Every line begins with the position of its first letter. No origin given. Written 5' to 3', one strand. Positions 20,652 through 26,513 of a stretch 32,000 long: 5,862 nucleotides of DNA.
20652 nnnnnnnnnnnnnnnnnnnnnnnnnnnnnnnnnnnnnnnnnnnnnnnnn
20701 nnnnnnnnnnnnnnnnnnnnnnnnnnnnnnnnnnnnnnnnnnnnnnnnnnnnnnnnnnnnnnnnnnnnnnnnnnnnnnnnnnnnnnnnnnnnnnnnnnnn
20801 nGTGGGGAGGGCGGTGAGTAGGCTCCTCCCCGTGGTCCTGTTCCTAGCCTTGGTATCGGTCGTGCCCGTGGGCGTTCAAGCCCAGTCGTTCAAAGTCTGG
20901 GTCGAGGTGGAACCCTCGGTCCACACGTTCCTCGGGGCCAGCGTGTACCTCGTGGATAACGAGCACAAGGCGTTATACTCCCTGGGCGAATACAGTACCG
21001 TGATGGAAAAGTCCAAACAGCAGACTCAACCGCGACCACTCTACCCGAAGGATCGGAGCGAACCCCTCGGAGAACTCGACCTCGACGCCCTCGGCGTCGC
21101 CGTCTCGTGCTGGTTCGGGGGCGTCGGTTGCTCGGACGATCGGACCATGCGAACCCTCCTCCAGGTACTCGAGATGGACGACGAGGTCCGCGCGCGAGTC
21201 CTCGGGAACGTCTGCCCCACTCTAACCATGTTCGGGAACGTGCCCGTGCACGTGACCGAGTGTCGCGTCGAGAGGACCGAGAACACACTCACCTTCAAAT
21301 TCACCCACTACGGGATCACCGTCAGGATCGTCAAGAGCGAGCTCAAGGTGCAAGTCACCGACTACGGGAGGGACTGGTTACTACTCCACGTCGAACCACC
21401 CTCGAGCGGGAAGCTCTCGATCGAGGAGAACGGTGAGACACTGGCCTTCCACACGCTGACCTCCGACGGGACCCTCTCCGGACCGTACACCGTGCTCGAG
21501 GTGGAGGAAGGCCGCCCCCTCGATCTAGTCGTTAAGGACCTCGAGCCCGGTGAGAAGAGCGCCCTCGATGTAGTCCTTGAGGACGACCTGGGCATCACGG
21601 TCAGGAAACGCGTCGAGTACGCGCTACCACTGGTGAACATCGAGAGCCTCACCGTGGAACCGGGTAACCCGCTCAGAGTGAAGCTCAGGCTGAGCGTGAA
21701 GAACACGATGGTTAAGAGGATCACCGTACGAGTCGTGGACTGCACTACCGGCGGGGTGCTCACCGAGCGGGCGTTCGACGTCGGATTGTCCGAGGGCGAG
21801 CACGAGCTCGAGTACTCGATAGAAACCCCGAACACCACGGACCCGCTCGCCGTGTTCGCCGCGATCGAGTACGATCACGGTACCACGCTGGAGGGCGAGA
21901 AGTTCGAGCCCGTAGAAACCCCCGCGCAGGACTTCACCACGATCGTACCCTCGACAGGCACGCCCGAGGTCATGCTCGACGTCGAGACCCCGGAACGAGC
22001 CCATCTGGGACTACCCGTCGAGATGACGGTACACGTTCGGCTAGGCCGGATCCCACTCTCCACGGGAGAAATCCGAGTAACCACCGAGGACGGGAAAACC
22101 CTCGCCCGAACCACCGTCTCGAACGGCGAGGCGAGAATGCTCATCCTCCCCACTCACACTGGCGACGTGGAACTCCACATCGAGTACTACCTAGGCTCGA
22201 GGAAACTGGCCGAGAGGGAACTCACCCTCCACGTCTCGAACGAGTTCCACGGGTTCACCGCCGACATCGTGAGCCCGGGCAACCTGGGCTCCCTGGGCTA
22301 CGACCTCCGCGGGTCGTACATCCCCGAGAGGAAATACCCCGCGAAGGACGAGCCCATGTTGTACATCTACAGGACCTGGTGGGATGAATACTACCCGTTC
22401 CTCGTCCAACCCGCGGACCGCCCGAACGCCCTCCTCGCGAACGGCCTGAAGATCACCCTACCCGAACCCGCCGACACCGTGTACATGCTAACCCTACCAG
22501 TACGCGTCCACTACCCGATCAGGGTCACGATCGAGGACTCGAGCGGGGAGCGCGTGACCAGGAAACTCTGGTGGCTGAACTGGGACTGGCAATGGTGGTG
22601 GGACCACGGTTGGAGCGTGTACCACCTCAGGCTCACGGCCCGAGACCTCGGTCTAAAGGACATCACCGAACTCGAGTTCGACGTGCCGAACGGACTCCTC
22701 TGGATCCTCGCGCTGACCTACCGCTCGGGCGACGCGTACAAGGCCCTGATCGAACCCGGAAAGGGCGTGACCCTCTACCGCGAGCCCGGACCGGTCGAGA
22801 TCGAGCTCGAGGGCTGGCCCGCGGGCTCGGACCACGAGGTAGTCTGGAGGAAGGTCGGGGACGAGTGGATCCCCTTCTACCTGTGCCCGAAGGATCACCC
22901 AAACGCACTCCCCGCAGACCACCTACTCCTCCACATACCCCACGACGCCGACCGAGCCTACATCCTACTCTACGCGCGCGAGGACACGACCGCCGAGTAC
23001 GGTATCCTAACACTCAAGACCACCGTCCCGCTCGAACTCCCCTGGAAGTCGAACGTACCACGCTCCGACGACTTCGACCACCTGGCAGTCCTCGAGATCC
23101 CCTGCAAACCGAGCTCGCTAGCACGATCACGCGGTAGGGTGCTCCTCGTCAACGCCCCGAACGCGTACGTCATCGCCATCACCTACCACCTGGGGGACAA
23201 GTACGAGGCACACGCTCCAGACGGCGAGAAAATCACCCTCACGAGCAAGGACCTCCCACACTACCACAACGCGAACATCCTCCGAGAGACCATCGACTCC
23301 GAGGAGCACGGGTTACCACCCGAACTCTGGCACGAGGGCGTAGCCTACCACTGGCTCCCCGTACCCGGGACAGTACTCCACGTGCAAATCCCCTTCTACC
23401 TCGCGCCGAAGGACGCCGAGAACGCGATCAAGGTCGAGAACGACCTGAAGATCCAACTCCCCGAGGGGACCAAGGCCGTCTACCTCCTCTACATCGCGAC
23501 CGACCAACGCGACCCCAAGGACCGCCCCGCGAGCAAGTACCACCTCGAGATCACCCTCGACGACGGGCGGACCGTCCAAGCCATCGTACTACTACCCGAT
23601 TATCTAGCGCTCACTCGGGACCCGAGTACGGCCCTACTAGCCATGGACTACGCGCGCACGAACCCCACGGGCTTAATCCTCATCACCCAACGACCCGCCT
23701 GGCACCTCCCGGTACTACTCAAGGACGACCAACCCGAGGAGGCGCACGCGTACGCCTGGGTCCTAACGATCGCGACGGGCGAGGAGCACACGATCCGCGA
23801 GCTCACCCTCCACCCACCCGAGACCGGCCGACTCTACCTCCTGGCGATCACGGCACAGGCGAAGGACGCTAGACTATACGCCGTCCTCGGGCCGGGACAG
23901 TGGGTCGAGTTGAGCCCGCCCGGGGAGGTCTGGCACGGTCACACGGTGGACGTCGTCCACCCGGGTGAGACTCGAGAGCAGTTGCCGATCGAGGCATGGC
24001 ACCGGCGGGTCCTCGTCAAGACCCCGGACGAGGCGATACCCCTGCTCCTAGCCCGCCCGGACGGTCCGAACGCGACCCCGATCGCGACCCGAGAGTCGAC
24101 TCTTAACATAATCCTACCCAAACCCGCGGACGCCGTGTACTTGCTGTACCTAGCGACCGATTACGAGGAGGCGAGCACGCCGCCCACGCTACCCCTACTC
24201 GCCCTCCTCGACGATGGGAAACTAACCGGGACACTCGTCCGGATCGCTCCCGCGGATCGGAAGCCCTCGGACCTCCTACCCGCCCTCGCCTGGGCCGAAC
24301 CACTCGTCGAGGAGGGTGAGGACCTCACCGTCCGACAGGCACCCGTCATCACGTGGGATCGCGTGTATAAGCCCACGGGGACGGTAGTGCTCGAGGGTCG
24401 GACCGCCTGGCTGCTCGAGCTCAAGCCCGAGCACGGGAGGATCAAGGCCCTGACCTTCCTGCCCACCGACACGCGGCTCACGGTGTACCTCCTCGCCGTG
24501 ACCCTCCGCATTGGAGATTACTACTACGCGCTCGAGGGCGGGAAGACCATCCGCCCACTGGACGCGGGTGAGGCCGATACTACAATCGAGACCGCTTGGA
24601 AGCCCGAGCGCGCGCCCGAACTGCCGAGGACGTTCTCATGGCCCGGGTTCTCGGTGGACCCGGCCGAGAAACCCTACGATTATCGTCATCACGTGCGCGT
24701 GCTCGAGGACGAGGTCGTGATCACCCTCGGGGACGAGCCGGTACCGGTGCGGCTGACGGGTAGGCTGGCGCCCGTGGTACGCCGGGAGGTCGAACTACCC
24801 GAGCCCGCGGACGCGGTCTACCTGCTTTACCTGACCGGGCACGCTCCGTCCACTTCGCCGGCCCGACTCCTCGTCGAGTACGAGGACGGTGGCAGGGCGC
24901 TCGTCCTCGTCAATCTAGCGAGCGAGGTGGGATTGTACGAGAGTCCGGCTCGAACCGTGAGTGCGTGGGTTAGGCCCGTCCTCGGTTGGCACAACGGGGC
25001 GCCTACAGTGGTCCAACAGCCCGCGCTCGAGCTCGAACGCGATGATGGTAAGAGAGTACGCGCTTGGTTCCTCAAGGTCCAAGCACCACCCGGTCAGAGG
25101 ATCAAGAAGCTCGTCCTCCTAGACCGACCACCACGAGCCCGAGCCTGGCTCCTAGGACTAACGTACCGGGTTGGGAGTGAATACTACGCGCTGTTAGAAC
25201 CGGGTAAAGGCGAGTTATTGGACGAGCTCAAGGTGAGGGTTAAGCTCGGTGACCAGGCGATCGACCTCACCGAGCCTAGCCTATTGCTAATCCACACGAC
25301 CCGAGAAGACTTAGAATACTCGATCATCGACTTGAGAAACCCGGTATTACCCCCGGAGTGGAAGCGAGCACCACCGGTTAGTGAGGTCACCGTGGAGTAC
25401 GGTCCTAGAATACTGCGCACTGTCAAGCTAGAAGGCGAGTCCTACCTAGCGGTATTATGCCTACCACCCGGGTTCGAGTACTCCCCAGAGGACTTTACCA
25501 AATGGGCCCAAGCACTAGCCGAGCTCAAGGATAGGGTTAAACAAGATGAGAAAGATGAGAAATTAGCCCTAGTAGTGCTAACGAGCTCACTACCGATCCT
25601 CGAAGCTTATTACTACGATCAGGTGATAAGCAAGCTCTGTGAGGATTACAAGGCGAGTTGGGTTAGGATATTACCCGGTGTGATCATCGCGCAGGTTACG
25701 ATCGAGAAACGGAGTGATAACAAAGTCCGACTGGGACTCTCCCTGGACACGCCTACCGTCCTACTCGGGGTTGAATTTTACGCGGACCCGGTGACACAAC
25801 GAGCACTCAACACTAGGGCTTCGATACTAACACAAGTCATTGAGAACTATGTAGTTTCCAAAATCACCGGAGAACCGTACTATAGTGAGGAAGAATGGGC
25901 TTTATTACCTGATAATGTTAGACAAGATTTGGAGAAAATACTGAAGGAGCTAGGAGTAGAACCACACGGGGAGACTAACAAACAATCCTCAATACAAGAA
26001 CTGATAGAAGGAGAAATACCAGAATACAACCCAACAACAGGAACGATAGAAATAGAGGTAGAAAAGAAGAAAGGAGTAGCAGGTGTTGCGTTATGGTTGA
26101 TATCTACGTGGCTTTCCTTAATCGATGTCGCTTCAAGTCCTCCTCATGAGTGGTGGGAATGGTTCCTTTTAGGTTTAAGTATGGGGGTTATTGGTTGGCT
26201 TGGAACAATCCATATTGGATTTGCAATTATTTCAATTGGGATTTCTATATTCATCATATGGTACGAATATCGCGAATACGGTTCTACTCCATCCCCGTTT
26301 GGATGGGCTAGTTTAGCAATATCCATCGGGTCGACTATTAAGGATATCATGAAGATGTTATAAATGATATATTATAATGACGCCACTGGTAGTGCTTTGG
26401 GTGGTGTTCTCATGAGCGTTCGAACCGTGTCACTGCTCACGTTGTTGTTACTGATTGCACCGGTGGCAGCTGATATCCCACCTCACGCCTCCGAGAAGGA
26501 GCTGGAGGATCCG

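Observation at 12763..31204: Three-copy 'LGYCE' membrane-protein family flanking the giant genes in mirrored gene order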

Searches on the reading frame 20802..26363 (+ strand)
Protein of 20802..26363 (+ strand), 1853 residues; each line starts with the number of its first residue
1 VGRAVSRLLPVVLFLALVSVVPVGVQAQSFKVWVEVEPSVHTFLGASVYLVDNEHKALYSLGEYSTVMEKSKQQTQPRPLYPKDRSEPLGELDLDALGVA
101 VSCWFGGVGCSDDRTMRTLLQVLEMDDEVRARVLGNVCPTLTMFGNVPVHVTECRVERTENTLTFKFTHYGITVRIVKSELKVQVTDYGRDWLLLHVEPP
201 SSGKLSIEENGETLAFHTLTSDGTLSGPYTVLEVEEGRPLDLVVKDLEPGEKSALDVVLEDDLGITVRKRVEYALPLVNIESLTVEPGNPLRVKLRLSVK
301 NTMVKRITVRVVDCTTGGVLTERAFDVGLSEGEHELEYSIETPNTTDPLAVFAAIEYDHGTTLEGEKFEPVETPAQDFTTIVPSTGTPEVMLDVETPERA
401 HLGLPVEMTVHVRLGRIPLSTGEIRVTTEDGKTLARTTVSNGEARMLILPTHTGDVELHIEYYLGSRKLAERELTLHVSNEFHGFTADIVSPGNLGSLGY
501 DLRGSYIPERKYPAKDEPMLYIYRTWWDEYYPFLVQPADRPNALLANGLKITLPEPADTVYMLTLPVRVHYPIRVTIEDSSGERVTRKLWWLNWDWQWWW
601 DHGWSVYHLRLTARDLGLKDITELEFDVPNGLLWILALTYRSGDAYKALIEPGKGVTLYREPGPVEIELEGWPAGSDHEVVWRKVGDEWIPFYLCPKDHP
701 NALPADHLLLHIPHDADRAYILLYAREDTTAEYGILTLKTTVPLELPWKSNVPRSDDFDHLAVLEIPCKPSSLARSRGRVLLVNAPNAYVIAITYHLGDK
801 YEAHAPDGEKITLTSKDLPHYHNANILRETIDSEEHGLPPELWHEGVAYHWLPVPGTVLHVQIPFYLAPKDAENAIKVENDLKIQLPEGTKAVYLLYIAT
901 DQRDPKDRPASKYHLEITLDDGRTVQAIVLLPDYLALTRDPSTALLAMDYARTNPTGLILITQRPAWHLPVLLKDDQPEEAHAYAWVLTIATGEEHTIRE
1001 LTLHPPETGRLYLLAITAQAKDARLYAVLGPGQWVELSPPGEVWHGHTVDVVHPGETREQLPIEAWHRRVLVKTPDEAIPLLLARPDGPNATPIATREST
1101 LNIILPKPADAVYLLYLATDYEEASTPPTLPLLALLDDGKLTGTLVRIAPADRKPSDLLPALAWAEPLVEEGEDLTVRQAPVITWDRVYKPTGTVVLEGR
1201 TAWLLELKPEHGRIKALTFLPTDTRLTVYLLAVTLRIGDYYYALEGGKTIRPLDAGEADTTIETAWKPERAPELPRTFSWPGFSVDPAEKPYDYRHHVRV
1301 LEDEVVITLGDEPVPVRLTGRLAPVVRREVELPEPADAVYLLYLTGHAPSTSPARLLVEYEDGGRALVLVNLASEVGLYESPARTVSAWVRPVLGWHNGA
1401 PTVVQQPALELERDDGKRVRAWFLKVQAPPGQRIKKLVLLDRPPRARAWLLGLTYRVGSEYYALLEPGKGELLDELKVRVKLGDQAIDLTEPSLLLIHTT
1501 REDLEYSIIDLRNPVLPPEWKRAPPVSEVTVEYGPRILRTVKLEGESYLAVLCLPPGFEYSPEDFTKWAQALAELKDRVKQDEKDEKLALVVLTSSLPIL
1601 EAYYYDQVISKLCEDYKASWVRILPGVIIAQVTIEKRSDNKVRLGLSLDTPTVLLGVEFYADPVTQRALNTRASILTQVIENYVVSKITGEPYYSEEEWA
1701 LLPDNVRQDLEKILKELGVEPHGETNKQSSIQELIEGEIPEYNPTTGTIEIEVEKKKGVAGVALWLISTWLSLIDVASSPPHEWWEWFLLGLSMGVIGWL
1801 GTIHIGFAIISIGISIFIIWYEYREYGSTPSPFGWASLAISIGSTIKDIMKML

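Call 5: search_protein_families(library=pfam, proteins=[window:20802-26363:+], max_evalue=1)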
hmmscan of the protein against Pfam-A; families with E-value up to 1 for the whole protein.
window:20802-26363:+ (1853 aa): 3 families
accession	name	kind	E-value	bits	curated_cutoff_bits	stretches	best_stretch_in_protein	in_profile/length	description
PF16640.11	Big_3_5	-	0.023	15.7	35.5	1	396-467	4-73/88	Bacterial Ig-like domain (group 3)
PF17356.7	PBSX_XtrA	-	0.061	13.6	29.7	0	417-452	6-41/64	Phage-like element PBSX protein XtrA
PF24889.1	CCTL2_WNK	-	0.31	11.4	27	1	141-169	4-32/75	WNK CCTL2 domain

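Call 50: search_protein_families(library=ncbifam, proteins=[window:20802-26363:+], max_evalue=0.1)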
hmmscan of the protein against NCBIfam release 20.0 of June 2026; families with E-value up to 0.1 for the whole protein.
window:20802-26363:+ (1853 aa): 0 families

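Call 79: search_protein_families(library=padloc, proteins=[window:20802-26363:+], max_evalue=0.1)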
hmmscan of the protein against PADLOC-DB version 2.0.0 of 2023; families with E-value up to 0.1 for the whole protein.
window:20802-26363:+ (1853 aa): 0 families

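Call 80: search_protein_families(library=phrogs, proteins=[window:20802-26363:+], max_evalue=0.1)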
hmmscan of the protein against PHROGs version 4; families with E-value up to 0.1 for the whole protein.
window:20802-26363:+ (1853 aa): 0 families

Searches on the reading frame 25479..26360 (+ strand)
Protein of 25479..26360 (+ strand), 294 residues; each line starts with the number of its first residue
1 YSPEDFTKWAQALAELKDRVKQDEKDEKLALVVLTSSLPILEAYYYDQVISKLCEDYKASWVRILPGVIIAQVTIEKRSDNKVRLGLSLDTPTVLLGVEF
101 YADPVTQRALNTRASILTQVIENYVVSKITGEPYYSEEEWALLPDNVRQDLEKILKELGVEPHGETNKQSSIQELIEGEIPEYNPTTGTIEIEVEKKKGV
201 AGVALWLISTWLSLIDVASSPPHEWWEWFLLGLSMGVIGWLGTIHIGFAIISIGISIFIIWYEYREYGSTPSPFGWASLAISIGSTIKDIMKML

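Call 51: find_homologous_proteins(query=window:25479-26360:+, max_evalue=0.001)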
Query window:25479-26360:+ (294 aa): 5 proteins with E <= 0.001 among 2309 candidates.
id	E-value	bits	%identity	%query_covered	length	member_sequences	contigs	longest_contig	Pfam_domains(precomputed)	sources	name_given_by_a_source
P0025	6.7e-94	332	87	60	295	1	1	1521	-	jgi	jgi:hypothetical protein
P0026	3.4e-79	284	84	54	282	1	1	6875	-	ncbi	-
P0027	3.6e-60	222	64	57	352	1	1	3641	-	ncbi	-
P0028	9.4e-56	207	80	42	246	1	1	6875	-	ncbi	ncbi:hypothetical protein [Methanopyrus kandleri]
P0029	3.9e-48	182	60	46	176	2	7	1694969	-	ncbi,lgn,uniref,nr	ncbi:hypothetical protein [Methanopyrus kandleri]|uniref:Uncharacterized protein n=1 Tax=Methanopyru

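Call 53: find_encoding_contigs(protein=P0027, flank=10000, max_places=3)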
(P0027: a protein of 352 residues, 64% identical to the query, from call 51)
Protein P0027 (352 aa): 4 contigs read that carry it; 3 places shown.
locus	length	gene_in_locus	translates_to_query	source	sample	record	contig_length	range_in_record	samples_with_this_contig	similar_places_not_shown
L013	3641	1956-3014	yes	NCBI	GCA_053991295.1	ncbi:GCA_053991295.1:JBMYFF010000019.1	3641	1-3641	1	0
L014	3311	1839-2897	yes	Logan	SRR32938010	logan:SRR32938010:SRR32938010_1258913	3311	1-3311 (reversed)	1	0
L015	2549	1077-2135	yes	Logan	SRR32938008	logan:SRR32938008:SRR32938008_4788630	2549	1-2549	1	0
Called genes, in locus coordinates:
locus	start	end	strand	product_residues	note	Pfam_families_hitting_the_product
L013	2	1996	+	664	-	?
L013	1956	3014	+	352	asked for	-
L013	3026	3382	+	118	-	-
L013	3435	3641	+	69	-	?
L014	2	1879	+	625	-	?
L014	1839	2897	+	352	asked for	-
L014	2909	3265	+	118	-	-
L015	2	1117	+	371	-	?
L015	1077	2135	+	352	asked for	-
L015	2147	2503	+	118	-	-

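Call 54: find_encoding_contigs(protein=P0026, flank=10000, max_places=3)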
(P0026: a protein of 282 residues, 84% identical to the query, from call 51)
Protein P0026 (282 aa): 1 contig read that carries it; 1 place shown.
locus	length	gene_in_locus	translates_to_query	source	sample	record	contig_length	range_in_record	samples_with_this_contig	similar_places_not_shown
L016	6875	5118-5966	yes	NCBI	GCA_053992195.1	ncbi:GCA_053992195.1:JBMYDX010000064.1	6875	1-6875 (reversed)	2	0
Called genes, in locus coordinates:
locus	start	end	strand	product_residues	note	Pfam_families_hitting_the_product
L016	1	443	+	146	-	?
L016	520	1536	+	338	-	-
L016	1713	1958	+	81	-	-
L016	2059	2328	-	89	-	-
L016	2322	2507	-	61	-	-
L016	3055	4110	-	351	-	-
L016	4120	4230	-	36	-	-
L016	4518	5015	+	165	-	-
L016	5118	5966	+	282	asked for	-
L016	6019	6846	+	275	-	-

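Call 59: find_encoding_contigs(protein=P0029, flank=10000, max_places=3)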
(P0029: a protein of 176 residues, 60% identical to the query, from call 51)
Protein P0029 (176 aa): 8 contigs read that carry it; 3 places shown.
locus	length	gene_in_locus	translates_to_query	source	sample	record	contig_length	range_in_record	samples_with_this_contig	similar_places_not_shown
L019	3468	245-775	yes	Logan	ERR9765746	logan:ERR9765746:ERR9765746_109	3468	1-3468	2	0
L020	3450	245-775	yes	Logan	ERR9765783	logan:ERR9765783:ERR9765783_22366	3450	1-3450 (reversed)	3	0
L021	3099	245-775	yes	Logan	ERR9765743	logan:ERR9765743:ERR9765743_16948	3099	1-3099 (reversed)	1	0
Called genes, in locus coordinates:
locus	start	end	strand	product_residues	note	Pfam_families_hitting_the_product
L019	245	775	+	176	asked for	-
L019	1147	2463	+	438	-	-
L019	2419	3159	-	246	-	-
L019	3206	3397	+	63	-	-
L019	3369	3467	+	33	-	?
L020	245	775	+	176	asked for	-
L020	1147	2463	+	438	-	-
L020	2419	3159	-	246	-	-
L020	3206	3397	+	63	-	-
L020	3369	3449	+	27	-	?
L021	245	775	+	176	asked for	-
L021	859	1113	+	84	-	-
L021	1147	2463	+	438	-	-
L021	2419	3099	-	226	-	?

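Call 68: predict_structure(alignment_id=A2)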
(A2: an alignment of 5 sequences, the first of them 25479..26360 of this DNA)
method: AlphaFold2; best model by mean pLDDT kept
length: 294 residues; sequences in the alignment: 5
mean_pLDDT: 43.4   pTM: 0.25
mean pLDDT of the five models: 43.4, 43.0, 42.8, 42.2, 41.4
residues with pLDDT >= 90: 0; 70-90: 7; 50-70: 76; < 50: 211
segments of 3 or more residues with pLDDT < 50: 1-46, 53-123, 125-130, 168-223, 225-230, 232-237, 289-294
pLDDT, mean of each block of 10 residues (from residue 1): 38 41 36 33 43 46 37 33 26 25 32 42 47 65 59 54 56 32 33 29 39 45 46 47 55 58 58 53 52 43
secondary structure, 60 per line:
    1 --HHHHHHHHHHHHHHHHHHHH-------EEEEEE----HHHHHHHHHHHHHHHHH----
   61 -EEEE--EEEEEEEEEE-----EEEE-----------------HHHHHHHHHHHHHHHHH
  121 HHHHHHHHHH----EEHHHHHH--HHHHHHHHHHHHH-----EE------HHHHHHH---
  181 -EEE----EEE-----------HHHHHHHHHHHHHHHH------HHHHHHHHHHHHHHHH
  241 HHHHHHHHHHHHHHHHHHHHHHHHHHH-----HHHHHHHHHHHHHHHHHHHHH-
elements in order: H3-22 E30-35 H40-56 E62-65 E68-77 E83-86 H104-130 H137-142 H145-157 H171-177 E182-184 E189-191 H203-218 H225-267 H273-293
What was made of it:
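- On Polymorphic toxin system (CDI/Rhs type): The AF2 model of the tail is unusable, with pLDDT 43 (call 68).
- Tried and rejected: AF2 of the giant-2 tail with a 5-sequence alignment. pLDDT was 43, so the model is unusable (call 68).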

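Call 75: find_related_loci(query=A2, collection=viral_contigs, flank=10000)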
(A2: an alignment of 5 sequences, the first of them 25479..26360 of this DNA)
Query A2 (294 aa) in viral_contigs; peptide patterns used: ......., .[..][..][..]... (x = any residue, [..] = any of these).
176 stretches matched a pattern, but none encodes a relative of the query by tblastn (E <= 1e-3).
